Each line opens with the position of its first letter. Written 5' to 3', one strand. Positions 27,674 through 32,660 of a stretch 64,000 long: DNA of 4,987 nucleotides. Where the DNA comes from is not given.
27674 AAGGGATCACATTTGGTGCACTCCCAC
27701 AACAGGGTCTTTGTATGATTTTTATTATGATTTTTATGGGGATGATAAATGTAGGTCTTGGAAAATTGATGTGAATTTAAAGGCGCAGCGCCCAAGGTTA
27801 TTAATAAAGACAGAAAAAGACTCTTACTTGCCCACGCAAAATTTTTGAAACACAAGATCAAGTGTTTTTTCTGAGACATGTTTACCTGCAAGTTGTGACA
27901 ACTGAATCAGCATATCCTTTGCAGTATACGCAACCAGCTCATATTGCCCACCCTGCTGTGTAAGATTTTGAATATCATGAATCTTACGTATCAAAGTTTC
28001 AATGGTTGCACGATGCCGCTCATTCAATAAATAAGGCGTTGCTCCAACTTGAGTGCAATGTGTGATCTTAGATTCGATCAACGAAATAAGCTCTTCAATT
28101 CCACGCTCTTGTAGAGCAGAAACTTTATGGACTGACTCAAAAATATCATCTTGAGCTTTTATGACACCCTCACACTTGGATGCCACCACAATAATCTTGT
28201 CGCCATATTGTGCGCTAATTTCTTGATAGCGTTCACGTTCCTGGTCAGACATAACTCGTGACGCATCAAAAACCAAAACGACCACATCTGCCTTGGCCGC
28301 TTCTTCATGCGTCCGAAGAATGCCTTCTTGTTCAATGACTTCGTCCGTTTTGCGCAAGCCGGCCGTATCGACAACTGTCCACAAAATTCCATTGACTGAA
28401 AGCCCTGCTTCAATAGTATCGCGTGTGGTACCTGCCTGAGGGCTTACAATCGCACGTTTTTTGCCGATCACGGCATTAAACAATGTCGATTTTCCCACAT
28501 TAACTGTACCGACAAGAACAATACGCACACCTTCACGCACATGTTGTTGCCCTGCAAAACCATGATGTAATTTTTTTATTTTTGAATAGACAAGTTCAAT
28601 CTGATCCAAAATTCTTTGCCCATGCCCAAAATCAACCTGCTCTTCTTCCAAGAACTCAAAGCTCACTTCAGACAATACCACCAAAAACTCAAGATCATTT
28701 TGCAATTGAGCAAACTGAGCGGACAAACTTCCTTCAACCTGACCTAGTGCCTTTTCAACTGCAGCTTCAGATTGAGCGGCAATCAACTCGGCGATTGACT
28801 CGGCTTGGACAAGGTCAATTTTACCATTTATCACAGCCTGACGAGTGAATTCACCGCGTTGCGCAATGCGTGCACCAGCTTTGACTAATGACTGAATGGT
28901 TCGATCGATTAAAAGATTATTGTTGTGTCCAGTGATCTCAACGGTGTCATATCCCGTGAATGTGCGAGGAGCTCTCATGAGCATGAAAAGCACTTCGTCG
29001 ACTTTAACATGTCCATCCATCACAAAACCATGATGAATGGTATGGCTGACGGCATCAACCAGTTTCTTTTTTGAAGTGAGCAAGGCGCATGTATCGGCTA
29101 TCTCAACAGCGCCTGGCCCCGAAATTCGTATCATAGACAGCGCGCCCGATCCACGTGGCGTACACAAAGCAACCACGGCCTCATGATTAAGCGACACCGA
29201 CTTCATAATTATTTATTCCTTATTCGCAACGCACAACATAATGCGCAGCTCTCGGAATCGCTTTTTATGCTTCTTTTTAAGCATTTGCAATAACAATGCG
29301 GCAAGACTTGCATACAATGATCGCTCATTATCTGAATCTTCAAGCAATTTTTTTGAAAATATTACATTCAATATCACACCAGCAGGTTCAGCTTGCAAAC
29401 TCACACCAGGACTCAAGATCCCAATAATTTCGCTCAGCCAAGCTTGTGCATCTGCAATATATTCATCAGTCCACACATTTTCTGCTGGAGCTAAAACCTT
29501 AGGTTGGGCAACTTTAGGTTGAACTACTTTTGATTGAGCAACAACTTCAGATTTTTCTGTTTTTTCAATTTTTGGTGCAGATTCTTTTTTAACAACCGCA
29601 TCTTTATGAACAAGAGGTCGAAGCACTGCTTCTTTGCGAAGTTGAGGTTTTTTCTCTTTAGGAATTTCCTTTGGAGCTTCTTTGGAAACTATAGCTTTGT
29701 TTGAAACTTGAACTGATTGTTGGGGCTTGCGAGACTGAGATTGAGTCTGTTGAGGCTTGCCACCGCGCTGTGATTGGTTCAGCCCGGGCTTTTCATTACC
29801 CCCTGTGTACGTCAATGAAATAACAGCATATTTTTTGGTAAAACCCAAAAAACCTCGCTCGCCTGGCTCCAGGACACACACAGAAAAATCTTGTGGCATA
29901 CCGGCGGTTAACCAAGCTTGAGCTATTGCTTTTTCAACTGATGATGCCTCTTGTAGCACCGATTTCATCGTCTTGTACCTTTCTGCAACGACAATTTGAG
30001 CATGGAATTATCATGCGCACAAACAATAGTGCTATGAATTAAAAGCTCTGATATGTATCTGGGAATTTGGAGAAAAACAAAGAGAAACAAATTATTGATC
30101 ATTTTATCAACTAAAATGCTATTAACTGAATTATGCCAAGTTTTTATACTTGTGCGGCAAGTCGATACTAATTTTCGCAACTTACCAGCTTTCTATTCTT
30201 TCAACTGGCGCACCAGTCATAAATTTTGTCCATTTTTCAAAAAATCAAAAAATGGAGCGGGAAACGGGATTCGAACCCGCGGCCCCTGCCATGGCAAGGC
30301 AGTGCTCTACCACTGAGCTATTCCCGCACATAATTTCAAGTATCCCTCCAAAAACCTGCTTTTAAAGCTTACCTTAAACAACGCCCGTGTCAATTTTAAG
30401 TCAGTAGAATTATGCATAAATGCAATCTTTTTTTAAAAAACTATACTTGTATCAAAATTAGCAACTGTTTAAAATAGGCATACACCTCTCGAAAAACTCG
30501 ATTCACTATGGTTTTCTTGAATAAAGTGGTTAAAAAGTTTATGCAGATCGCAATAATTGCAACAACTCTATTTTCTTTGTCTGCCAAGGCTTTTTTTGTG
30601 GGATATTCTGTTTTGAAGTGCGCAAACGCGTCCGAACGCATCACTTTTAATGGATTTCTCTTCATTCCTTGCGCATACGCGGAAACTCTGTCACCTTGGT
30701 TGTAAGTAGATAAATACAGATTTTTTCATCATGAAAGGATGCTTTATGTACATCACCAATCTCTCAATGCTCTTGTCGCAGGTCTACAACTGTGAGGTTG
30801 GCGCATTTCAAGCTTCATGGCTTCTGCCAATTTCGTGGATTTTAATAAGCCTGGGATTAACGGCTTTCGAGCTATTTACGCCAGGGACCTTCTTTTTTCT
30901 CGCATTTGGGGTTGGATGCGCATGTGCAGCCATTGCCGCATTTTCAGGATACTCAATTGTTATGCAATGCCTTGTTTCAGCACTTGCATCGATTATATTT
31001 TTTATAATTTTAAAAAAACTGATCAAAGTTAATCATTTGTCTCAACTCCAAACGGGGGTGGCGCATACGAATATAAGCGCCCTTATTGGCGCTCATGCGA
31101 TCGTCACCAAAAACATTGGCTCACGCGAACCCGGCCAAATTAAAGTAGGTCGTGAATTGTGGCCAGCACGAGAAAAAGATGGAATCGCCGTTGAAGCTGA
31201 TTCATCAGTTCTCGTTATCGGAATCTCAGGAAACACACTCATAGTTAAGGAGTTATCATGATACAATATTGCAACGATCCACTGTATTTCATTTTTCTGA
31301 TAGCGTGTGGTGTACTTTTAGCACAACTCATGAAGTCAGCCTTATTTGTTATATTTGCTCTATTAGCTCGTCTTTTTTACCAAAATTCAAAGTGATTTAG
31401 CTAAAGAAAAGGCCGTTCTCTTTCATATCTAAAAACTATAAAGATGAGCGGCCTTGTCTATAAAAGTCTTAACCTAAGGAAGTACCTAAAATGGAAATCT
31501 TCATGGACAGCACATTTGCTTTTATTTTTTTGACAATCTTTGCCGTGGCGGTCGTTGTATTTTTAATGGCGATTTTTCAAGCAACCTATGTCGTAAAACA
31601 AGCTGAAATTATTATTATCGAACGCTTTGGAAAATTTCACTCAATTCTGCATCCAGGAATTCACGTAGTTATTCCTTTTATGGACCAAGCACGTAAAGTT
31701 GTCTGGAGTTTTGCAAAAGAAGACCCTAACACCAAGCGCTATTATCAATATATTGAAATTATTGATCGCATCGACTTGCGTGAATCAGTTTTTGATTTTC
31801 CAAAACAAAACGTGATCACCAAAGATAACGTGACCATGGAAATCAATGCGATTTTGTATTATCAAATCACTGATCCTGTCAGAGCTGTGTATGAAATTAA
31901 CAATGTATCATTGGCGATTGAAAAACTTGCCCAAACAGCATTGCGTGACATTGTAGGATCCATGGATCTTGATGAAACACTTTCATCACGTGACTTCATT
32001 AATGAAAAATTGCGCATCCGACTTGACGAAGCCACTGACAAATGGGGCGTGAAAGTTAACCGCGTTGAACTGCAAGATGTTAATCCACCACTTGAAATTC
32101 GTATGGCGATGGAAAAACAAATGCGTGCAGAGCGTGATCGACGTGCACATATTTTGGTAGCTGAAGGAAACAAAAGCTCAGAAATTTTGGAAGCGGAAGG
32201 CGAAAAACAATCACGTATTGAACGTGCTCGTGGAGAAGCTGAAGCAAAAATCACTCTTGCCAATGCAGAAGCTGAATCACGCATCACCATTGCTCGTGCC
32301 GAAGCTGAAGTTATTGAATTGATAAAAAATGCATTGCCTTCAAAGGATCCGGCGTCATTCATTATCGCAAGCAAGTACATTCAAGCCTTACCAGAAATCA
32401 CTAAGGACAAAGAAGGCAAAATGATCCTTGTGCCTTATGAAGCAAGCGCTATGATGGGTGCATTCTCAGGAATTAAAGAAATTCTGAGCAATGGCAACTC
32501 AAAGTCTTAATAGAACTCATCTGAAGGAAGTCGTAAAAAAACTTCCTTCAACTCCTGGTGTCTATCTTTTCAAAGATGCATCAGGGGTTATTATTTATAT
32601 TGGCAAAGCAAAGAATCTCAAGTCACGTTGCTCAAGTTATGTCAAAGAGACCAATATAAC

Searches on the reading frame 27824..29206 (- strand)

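Call 19: search_protein_families(library=ncbifam, proteins=[window:27824-29206:-])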
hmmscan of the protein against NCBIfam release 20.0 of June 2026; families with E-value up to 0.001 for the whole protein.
window:27824-29206:- (460 aa): 16 families
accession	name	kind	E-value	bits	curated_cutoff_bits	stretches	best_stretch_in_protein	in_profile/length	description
NF003661.0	PRK05291.1-3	equivalog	5.3e-93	312.8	380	1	8-460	3-448/448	tRNA uridine-5-carboxymethylaminomethyl(34) synthesis GTPase MnmE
TIGR00450.1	mnmE_trmE_thdF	equivalog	5.8e-93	312.4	252.6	1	16-460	2-446/446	tRNA uridine-5-carboxymethylaminomethyl(34) synthesis GTPase MnmE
TIGR03594.1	GTPase_EngA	equivalog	6e-34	117.8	306.7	1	183-391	133-356/432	ribosome biogenesis GTPase Der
NF000908.1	PRK00089.1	equivalog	1.8e-22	80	237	1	229-408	6-194/291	GTPase Era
NF002828.0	PRK03003.1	equivalog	3.3e-22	78.7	631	1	194-341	184-330/477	ribosome biogenesis GTPase Der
NF007071.0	PRK09518.1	equivalog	8.1e-22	77.5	953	1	194-348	415-568/706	bifunctional cytidylate kinase/GTPase Der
TIGR03918.1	GTP_HydF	equivalog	9.4e-22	77.4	325.55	1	227-383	8-169/392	[FeFe] hydrogenase H-cluster maturation GTPase HydF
TIGR00231.1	small_GTP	domain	8.8e-20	71.1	42.5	1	227-378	4-163/164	GTP-binding protein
TIGR00436.1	era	equivalog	7.6e-14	51.7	116.25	1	228-407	2-189/270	GTPase Era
TIGR00437.1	feoB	equivalog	1.9e-11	43.4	315.65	1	233-318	1-85/594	ferrous iron transport protein B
TIGR03156.1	GTP_HflX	equivalog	7.7e-10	38.2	216.75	1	202-380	165-350/351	GTPase HflX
TIGR03596.1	GTPase_YlqF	equivalog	2.2e-09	37.1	208.2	1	211-265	103-157/276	ribosome biogenesis GTPase YlqF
TIGR03597.1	GTPase_YqeH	equivalog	4.8e-08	32.6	297.4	1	221-290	150-221/361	ribosome biogenesis GTPase YqeH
TIGR03598.1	GTPase_YsxC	equivalog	1.4e-06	28.1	124.45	1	224-352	16-146/186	ribosome biogenesis GTP-binding protein YihA/YsxC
NF003255.0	PRK04213.1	equivalog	4.7e-05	22.8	164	1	224-320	7-105/204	GTP-binding protein EngB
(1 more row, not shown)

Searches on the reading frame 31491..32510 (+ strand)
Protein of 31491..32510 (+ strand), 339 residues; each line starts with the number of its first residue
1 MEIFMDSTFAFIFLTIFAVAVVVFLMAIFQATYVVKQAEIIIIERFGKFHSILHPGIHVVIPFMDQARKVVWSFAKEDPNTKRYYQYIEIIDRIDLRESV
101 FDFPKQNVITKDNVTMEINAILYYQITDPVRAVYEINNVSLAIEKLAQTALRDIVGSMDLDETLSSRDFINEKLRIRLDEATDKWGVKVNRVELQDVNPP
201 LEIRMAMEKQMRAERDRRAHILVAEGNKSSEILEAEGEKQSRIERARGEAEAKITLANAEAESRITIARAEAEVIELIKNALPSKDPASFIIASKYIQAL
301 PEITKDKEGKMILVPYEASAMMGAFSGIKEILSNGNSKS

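Call 20: search_protein_families(library=pfam, proteins=[window:31491-32510:+])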
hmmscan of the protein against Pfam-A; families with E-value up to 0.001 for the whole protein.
window:31491-32510:+ (339 aa): 2 families
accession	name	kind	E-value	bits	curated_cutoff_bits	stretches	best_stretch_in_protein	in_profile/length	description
PF01145.31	Band_7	-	1.1e-41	143.3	23.6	1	34-227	2-175/176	SPFH domain / Band 7 family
PF16200.10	Band_7_C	-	0.00019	21.8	29.1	1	278-334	7-60/63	C-terminal region of band_7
